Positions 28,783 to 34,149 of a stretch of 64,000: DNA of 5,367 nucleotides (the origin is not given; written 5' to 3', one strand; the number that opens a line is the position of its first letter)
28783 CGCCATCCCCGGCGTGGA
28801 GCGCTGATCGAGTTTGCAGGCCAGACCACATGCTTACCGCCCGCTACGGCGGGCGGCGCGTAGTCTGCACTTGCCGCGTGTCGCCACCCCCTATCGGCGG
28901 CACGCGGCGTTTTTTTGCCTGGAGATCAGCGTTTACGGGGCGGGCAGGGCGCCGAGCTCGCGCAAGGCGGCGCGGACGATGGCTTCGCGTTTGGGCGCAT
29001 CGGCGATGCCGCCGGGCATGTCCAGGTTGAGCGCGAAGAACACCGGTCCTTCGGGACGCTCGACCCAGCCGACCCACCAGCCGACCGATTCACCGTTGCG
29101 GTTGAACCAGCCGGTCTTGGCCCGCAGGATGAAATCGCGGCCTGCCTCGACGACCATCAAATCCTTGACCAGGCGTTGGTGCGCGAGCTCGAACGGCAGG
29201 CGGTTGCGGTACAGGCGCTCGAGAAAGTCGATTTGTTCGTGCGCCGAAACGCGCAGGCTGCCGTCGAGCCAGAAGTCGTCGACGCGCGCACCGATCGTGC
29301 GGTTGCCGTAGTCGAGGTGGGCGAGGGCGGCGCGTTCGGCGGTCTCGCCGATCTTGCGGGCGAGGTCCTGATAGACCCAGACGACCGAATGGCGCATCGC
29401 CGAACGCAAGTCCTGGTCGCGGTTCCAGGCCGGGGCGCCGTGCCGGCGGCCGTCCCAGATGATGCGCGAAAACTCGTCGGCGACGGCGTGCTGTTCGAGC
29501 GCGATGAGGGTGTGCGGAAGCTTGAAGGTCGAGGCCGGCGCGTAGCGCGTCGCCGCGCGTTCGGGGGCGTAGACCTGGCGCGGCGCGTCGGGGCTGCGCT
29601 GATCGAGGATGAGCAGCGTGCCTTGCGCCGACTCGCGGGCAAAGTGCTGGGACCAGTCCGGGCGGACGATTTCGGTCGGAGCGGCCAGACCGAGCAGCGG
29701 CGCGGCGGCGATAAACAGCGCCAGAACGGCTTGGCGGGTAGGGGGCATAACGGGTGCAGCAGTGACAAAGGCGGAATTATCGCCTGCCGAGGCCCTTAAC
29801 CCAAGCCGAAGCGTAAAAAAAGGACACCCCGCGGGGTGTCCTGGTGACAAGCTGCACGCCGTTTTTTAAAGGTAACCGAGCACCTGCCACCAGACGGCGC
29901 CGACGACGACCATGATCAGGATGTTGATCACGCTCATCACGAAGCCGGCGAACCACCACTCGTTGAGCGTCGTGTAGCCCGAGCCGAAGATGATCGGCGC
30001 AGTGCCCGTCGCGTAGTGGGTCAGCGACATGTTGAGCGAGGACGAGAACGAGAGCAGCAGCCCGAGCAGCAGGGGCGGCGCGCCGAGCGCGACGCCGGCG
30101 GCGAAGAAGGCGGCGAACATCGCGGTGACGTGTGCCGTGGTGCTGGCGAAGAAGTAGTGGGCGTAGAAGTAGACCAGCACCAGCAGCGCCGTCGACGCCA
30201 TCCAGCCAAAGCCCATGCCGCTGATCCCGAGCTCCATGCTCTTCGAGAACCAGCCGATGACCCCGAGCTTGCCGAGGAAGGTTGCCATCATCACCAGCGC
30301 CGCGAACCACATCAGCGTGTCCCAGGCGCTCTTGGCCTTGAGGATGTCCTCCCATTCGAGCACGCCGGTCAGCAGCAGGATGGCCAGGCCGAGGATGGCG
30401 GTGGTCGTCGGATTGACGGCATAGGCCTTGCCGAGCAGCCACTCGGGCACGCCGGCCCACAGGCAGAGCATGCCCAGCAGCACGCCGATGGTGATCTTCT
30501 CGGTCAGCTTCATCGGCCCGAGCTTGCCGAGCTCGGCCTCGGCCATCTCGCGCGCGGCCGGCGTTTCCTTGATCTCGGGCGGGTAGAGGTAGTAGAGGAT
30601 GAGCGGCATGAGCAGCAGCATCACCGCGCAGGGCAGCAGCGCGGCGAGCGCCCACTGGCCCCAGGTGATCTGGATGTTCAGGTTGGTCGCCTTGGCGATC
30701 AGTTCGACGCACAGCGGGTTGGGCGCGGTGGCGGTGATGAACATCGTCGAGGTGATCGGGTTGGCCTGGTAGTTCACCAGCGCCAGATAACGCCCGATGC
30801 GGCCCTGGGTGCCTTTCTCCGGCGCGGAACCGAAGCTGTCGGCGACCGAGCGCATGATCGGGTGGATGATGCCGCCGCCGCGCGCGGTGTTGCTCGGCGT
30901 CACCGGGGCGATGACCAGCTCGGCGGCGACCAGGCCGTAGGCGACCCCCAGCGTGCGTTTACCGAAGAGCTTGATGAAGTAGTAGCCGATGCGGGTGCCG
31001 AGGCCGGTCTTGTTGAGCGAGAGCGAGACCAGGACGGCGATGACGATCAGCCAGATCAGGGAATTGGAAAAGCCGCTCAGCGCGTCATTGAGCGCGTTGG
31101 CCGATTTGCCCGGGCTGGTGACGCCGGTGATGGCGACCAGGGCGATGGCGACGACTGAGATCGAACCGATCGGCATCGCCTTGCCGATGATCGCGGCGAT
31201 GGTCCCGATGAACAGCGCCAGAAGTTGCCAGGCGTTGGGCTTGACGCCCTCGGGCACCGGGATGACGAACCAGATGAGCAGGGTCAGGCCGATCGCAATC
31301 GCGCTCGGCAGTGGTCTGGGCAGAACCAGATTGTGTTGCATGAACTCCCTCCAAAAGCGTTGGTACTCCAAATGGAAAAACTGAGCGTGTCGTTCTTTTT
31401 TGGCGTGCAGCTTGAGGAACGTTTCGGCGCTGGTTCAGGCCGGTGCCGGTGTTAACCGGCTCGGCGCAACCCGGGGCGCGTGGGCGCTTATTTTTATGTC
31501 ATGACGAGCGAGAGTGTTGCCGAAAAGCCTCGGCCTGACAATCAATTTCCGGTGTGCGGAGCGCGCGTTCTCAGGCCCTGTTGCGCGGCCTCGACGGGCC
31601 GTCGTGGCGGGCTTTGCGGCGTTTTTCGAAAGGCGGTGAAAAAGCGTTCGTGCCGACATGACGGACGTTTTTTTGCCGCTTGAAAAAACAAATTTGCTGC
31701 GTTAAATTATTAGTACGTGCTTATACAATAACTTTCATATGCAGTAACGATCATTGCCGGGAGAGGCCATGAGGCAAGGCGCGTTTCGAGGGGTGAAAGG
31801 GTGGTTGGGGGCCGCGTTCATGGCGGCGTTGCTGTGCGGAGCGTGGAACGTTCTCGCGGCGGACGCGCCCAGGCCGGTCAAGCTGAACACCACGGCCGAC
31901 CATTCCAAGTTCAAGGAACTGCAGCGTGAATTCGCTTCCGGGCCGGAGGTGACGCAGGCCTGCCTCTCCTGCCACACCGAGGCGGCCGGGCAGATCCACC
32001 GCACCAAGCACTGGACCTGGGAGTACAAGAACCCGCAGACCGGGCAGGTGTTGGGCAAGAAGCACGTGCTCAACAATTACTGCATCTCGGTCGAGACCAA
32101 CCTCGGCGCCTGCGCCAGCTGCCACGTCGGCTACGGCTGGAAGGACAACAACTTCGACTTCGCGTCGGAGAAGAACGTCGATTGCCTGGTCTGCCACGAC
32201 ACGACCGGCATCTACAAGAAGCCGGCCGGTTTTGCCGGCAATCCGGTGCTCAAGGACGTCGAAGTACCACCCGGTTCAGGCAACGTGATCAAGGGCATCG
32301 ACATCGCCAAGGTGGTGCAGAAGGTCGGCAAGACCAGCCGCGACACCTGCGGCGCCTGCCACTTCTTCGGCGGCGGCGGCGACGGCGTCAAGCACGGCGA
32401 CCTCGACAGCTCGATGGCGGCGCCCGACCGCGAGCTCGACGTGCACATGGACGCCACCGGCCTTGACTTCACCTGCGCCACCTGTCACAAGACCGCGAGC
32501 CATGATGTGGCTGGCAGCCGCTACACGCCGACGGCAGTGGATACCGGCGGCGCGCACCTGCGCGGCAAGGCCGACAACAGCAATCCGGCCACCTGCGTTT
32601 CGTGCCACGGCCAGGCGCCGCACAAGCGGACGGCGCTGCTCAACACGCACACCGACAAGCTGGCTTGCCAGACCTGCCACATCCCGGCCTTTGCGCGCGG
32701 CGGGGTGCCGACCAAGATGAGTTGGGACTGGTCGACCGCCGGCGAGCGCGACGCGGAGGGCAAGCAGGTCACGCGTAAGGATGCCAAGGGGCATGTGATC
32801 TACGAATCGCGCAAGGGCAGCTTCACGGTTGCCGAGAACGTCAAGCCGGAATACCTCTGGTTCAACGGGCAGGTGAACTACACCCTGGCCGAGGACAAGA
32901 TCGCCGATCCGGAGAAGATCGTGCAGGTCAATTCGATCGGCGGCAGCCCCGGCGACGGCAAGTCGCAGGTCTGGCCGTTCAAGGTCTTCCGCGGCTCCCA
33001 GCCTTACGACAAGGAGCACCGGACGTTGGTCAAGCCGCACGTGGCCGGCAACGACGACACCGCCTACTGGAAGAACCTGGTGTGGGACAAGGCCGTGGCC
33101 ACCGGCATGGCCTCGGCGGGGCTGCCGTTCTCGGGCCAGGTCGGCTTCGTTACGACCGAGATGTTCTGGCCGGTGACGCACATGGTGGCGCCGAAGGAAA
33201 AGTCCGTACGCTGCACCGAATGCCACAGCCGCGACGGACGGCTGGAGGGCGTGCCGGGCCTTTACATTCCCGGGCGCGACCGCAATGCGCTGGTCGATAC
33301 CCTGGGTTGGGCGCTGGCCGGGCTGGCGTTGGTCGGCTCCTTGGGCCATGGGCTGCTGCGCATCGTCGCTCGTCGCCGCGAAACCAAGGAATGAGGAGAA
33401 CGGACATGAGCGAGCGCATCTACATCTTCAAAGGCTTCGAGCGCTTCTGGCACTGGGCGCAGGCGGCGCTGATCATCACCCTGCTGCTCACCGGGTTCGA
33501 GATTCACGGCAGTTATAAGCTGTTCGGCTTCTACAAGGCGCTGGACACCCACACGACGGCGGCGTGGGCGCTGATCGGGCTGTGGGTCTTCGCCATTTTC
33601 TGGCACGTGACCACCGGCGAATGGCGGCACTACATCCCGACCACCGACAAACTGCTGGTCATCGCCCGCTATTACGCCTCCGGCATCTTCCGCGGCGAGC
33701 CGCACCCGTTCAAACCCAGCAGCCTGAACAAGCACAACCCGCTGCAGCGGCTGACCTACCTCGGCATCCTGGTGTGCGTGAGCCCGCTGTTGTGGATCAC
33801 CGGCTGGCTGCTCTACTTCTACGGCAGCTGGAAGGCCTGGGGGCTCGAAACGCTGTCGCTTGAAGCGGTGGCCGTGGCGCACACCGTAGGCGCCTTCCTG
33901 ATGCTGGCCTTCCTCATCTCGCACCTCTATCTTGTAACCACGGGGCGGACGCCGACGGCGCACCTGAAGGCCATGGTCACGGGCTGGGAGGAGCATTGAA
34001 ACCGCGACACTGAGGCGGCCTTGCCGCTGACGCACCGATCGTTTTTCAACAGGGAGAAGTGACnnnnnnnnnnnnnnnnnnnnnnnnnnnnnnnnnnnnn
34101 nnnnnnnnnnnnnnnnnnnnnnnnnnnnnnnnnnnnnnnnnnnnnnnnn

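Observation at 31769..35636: Four-gene periplasmic sulfur-respiration operon: membrane-anchored Otr, cytochrome b, monoheme cytochrome c and triple rhodanese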

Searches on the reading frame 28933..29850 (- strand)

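Call 3: search_protein_families(library=ncbifam, proteins=[window:28933-29850:-], max_evalue=0.001)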
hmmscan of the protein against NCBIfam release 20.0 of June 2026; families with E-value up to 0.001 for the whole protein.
window:28933-29850:- (305 aa): 67 families (the best 25 are shown)
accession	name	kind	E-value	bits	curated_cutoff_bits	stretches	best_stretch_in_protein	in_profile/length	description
NF033104.0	blaOXA-46_like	exception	2e-88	296.1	600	1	60-304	25-265/266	OXA-46 family oxacillin-hydrolyzing class D beta-lactamase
NF000267.2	blaOXA-2_like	exception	1e-86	290.6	590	1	59-304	24-265/275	OXA-2 family class D beta-lactamase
NF052298.1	blaOXA-20_like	exception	3.8e-85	285.5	585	1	43-304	6-265/266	OXA-20 family oxacillin-hydrolyzing class D beta-lactamase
NF012161.0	bla_class_D_main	equivalog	1.1e-81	273.6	250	1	65-301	1-235/236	class D beta-lactamase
NF040805.1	blaOXA-732_like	exception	1e-80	271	585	1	59-297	24-258/261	OXA-732 family class D beta-lactamase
NF033667.1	blaOXA-55_like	exception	2.1e-67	227.5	550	1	65-298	54-284/289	OXA-55 family carbapenem-hydrolyzing class D beta-lactamase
NF000430.2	blaOXA-62_like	exception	3e-67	226.7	560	1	54-299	41-283/286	OXA-62 family carbapenem-hydrolyzing class D beta-lactamase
NF000387.2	blaOXA-48_like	exception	1.6e-62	211.4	580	1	50-297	13-259/265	OXA-48 family class D beta-lactamase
NF042983.1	blaOXA-837_like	exception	1.1e-61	208.7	575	1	32-304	27-292/301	OXA-837 family class D beta-lactamase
NF040530.1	blaOXA-548_like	exception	1.3e-61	208.5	620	1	97-297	90-289/295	OXA-548 family class D beta-lactamase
NF040784.1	blaOXA-VL06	equivalog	2.3e-61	207.2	400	1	85-303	43-268/268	OXA-1090 family carbapenem-hydrolyzing class D beta-lactamase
NF041812.1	class_D_Cupria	exception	5.4e-60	203.1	420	1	41-303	12-278/278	OXA-1206 family carbapenem-hydrolyzing class D beta-lactamase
NF047495.1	blaOXA-50-var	exception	5.9e-57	193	600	1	91-303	47-262/262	OXA-50-var family class D beta-lactamase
NF000432.2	blaOXA-50_like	exception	2.6e-53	181.2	580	1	92-303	48-262/262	OXA-50 family oxacillin-hydrolyzing class D beta-lactamase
NF040527.2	blaOXA-5_like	exception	2.7e-52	178.1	574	1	65-291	27-253/267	OXA-5 family class D beta-lactamase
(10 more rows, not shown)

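Call 4: search_protein_families(library=pfam, proteins=[window:28933-29850:-], max_evalue=0.001)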
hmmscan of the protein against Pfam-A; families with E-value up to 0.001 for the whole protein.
window:28933-29850:- (305 aa): 1 family
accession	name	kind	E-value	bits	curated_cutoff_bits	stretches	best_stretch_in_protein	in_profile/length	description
PF00905.27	Transpeptidase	-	5.1e-33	115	22.1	1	90-296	27-298/299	Penicillin binding protein transpeptidase domain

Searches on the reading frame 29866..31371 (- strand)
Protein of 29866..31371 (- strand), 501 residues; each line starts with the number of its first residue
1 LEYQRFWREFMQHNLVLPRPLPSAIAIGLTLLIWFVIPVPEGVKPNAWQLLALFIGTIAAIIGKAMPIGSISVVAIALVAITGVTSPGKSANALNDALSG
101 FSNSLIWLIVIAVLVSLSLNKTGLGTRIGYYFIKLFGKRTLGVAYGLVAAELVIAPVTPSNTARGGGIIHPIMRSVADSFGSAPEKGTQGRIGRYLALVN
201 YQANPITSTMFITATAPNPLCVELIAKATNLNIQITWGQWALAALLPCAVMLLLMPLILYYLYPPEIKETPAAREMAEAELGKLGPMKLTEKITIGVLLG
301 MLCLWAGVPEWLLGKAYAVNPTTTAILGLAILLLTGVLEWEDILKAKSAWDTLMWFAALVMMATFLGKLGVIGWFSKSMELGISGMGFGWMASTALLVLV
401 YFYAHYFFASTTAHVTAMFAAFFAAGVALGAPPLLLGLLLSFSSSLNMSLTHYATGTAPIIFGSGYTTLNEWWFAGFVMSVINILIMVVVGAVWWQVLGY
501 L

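Call 3: search_protein_families(library=ncbifam, proteins=[window:29866-31371:-], max_evalue=0.001)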
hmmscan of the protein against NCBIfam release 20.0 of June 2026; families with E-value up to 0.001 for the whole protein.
window:29866-31371:- (501 aa): 1 family
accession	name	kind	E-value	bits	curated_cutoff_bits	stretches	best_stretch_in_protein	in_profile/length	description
TIGR00785.1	dass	subfamily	3.9e-115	385.1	198.6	1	38-495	1-444/444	DASS family sodium-coupled anion symporter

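Call 4: search_protein_families(library=pfam, proteins=[window:29866-31371:-], max_evalue=0.001)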
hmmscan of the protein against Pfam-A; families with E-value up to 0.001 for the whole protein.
window:29866-31371:- (501 aa): 2 families
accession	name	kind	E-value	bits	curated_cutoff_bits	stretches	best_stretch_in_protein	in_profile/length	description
PF00939.25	Na_sulph_symp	-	1.5e-147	492.9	27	1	29-500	12-471/472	Sodium:sulfate symporter transmembrane region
PF03600.22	CitMHS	-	3.3e-17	63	31.9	1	60-437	3-332/336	Citrate transporter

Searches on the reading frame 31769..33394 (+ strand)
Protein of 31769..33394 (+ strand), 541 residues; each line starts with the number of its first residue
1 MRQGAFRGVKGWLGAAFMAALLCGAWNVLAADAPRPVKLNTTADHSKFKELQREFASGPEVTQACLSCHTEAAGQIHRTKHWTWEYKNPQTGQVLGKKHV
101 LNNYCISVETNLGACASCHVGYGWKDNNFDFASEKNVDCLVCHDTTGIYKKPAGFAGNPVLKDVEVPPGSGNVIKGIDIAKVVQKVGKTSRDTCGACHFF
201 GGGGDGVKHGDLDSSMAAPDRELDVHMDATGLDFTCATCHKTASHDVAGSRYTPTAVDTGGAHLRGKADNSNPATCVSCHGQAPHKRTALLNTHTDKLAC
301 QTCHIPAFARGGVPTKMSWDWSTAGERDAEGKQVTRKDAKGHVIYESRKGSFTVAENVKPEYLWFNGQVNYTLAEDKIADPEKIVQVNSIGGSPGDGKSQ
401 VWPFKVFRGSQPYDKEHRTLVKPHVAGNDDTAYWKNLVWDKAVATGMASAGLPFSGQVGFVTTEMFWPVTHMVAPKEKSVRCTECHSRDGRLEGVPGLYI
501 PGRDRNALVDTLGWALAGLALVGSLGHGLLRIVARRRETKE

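Call 3: search_protein_families(library=ncbifam, proteins=[window:31769-33394:+], max_evalue=0.001)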
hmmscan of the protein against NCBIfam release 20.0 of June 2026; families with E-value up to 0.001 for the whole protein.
window:31769-33394:+ (541 aa): 6 families
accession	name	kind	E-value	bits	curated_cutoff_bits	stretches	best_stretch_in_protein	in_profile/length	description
TIGR04315.1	octaheme_Shew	subfamily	2.2e-189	630.1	375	1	43-499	1-440/440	tetrathionate reductase family octaheme c-type cytochrome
NF045713.1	CxxCH_16_HmcA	equivalog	1.6e-07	30.3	400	1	54-166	125-213/541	sulfate respiration complex hexadecaheme cytochrome HmcA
TIGR03153.1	cytochr_NrfH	equivalog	8.2e-07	29.2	134.2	1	270-307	25-62/138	cytochrome c nitrite reductase small subunit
TIGR03508.1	decahem_SO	subfamily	6.6e-06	25.8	192.2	0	45-148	101-201/258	DmsE family decaheme c-type cytochrome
TIGR04314.1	methano7heme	equivalog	3.1e-05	23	250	1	222-328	208-306/494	methanogenesis multiheme c-type cytochrome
NF041028.1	decahem_GSU2203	exception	0.00091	18.5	325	0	65-147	104-233/317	GSU2203 family decaheme c-type cytochrome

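Call 4: search_protein_families(library=pfam, proteins=[window:31769-33394:+], max_evalue=0.001)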
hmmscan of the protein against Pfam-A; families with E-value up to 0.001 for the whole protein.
window:31769-33394:+ (541 aa): 5 families
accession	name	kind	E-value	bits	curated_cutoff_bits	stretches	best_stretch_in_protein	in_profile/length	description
PF11783.13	Cytochrome_cB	-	5.2e-72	241.7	22.1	1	316-488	1-172/173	Cytochrome c bacterial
PF14522.11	Cytochrome_C7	-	3.1e-09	37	24.8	1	226-304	8-66/67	Cytochrome c7 and related cytochrome c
PF09699.15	Paired_CXXCH_1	-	1.2e-06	28.5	20.6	0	113-146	7-39/41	Doubled CXXCH motif (Paired_CXXCH_1)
PF14537.11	Cytochrom_c3_2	-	2.4e-05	25.2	25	0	114-164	8-46/79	Cytochrome c3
PF13435.11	Cytochrome_C554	-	0.00053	21.3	20.8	0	64-143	1-83/84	Cytochrome c554 and c-prime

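Call 15: find_related_loci(query=window:31769-33394:+, collection=genome_contigs, flank=8000)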
Query window:31769-33394:+ (541 aa) in genome_contigs; peptide patterns used: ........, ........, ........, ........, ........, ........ (x = any residue, [..] = any of these).
578 stretches matched a pattern; 565 encode a relative of the query (tblastn E <= 1e-3); the best 80 are kept; 80 distinct loci.
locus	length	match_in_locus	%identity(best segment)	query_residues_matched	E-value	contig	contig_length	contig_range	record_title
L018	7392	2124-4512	91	1-537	0e+0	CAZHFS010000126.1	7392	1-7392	MAG TPA_asm: uncultured Propionivibrio sp. isolate binchicken_co41_303 genome assembly, contig: NODE_9484_length_7392_co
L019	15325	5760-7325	75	18-538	0e+0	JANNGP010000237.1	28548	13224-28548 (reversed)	MAG: Betaproteobacteria bacterium isolate SOY_6_C_metabat_424_sub SOY_6_C_k141_1380199, whole genome shotgun sequence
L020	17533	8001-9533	77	27-537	0e+0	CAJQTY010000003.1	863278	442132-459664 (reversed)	MAG: uncultured Rhodocyclaceae bacterium isolate ACC004_d427 genome assembly, contig: UNC2064-d427-utg000073l, whole gen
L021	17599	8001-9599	74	6-538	0e+0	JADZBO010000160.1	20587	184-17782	MAG: Burkholderiaceae bacterium isolate SJ678 c_000000658151, whole genome shotgun sequence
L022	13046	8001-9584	75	14-541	0e+0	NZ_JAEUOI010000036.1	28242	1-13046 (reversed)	MAG: Propionivibrio sp. isolate new MAG-195 k141_3530816, whole genome shotgun sequence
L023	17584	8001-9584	74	14-541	0e+0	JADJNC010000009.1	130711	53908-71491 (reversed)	MAG: Candidatus Propionivibrio dominans isolate EsbW_18-Q3-R4-48_MAXAC.044 tig00011531-10-1302850, whole genome shotgun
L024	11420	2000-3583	74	14-541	0e+0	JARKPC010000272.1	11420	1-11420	MAG: Propionivibrio sp. isolate D159_maxbin.023 k141_58653, whole genome shotgun sequence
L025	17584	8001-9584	74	14-541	0e+0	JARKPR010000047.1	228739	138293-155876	MAG: Selenomonadales bacterium isolate D180_maxbin.015 k141_111130, whole genome shotgun sequence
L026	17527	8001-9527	76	29-537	0e+0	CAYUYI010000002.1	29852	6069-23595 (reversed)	MAG TPA_asm: uncultured Propionivibrio sp. isolate binchicken_co41_279 genome assembly, contig: NODE_640_length_29852_co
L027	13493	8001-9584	74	14-541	0e+0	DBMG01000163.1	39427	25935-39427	MAG TPA_asm: Candidatus Accumulibacter sp. UBA704 UBA704_contig_1251, whole genome shotgun sequence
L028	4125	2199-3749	70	11-537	0e+0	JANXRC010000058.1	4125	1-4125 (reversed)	MAG: Rhodocyclaceae bacterium isolate GL140_6_concoct_142 GL140_6_k141_1721326, whole genome shotgun sequence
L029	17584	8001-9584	70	19-537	0e+0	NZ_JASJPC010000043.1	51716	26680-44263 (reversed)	MAG: Sulfuritalea sp. isolate MAG_121 NODE_342_length_51716_cov_292.969784, whole genome shotgun sequence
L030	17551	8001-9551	69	11-537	0e+0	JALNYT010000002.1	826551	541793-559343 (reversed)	MAG: Sulfuritalea sp. isolate SO_2017_GW1 bin 197 NODE_34_length_826551_cov_16.695253_OW334_2017, whole genome shotgun s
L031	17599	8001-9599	69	2-537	0e+0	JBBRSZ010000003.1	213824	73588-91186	MAG: Burkholderiales bacterium isolate La2_metabat2.163 La2_metabat2.163_K_249092L213824_cov_38.8855, whole genome shotg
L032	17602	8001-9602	70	2-538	0e+0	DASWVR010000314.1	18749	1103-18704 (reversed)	MAG TPA_asm: Piscinibacter sp. isolate SMAG_U3635 k141_125161, whole genome shotgun sequence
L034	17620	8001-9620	69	6-537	0e+0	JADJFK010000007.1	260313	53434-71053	MAG: Sulfuritalea sp. isolate Bjer_18-Q3-R1-45_MAXAC.014 tig00003973-10-2608480, whole genome shotgun sequence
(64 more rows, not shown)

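Call 21: search_solved_structures(query=window:31769-33394:+, show_alignments=2, max_evalue=0.001)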
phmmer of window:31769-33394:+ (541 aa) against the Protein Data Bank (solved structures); distinct sequences matched with E-value up to 0.001: 1.
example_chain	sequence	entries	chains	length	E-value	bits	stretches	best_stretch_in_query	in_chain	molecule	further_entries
1sp3_A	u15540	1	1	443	1.9e-116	392.8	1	51-493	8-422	cytochrome c, putative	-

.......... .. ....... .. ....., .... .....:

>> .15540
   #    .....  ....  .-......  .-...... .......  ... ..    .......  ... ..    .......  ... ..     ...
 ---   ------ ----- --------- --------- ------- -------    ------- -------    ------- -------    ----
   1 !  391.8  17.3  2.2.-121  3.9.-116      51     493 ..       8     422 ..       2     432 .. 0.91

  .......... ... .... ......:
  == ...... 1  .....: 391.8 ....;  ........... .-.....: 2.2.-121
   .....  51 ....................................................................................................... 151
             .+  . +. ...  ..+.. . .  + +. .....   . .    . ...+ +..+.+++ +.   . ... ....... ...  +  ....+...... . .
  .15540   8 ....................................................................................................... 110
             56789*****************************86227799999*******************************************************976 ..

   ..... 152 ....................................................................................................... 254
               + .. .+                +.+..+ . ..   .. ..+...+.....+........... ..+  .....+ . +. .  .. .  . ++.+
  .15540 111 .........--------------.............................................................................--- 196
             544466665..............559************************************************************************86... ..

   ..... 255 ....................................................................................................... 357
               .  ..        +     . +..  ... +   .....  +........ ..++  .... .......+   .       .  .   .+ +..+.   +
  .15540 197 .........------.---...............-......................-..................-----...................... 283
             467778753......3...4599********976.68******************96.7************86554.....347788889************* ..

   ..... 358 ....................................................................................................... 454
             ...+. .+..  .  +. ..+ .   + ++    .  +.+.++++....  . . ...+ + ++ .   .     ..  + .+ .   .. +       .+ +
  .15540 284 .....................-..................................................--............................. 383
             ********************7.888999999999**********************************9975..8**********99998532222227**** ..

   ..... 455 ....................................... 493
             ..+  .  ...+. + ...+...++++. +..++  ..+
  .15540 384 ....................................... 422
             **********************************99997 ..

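Call 70: search_protein_families(library=pfam, proteins=[L034:10805-12046:+], max_evalue=0.001)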
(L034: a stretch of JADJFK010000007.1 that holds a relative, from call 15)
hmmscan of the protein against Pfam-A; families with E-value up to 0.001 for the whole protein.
L034:10805-12046:+ (413 aa): 1 family
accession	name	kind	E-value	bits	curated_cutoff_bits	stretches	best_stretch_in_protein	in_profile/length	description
PF04143.19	Sulf_transp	-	5.4e-44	151.4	27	2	241-399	1-148/310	Sulphur transport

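Call 80: search_protein_families(library=ncbifam, proteins=[L034:10805-12046:+, L029:10731-11261:+, L029:11263-11865:+], max_evalue=0.01)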
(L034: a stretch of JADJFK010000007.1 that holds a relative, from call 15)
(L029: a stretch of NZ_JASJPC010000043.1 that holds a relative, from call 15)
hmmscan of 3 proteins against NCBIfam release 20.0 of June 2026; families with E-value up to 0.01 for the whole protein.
L034:10805-12046:+ (413 aa): 4 families
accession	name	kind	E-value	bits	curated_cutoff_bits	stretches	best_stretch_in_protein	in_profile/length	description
NF033796.1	selen_YedE_FdhT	exception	4.7e-30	105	350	1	19-405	2-380/387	selenium metabolism membrane protein YedE/FdhT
NF052577.1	ThSTportTsuASprch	equivalog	1.7e-29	103.3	400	2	229-403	6-182/330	thiosulfate transporter TsuA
NF041049.1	thio_trans_TsuA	exception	1.5e-18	67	645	1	229-359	8-132/348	thiosulfate utilization transporter TsuA/YeeE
TIGR04112.1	seleno_YedE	equivalog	1e-07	31.5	200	1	225-337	185-297/337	YedE family putative selenium transporter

L029:10731-11261:+ (176 aa): 3 families
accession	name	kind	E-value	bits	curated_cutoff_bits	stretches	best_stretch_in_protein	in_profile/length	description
NF052577.1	ThSTportTsuASprch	equivalog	1.3e-10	41.2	400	1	80-165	239-318/330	thiosulfate transporter TsuA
NF033796.1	selen_YedE_FdhT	exception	1.1e-09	37.9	350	1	14-168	5-152/387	selenium metabolism membrane protein YedE/FdhT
NF041049.1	thio_trans_TsuA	exception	4.9e-09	35.7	645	1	16-162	197-324/348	thiosulfate utilization transporter TsuA/YeeE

L029:11263-11865:+ (200 aa): 2 families
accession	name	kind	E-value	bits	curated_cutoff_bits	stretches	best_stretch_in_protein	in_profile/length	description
NF052577.1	ThSTportTsuASprch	equivalog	0.00028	20.4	400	1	10-187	3-188/330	thiosulfate transporter TsuA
TIGR04112.1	seleno_YedE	equivalog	0.00041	19.6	200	1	9-128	185-303/337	YedE family putative selenium transporter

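Call 81: search_protein_families(library=pfam, proteins=[L029:10731-11261:+, L029:11263-11865:+], max_evalue=0.01)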
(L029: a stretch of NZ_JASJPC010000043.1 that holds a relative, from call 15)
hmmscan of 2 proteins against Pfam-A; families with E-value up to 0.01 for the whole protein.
L029:10731-11261:+ (176 aa): 1 family
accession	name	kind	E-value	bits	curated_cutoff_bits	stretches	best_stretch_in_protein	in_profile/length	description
PF04143.19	Sulf_transp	-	2.7e-20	73.6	27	1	13-167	174-309/310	Sulphur transport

L029:11263-11865:+ (200 aa): 2 families
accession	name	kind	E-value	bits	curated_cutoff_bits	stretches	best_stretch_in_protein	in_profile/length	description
PF04143.19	Sulf_transp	-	1e-10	42.1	27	1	28-178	4-148/310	Sulphur transport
PF20398.3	DUF6691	-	4.2e-08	34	27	1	10-137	4-137/142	Family of unknown function (DUF6691)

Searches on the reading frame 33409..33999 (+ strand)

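Call 3: search_protein_families(library=ncbifam, proteins=[window:33409-33999:+], max_evalue=0.001)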
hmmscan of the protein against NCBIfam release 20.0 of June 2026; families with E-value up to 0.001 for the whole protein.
window:33409-33999:+ (196 aa): 3 families
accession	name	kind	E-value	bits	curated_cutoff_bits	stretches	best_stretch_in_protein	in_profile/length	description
NF011582.1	PRK15006.1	equivalog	2.7e-36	125.4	204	1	2-196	54-248/248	thiosulfate reductase cytochrome B subunit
TIGR02125.1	CytB-hydogenase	equivalog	1.5e-13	50.8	121.5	1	5-195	1-209/212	Ni/Fe-hydrogenase, b-type cytochrome subunit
TIGR01583.1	formate-DH-gamm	equivalog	6.2e-08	32.9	115.85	1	3-195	1-186/204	formate dehydrogenase subunit gamma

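Call 4: search_protein_families(library=pfam, proteins=[window:33409-33999:+], max_evalue=0.001)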
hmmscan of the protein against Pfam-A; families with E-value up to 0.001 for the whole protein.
window:33409-33999:+ (196 aa): 2 families
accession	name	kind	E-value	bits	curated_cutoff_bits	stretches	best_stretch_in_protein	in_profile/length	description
PF01292.26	Ni_hydr_CYTB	-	1.6e-26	93.6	30.1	1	8-192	3-179/179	Prokaryotic cytochrome b561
PF14358.11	DUF4405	-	0.00027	21.8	26.7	1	127-175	12-64/66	Domain of unknown function (DUF4405)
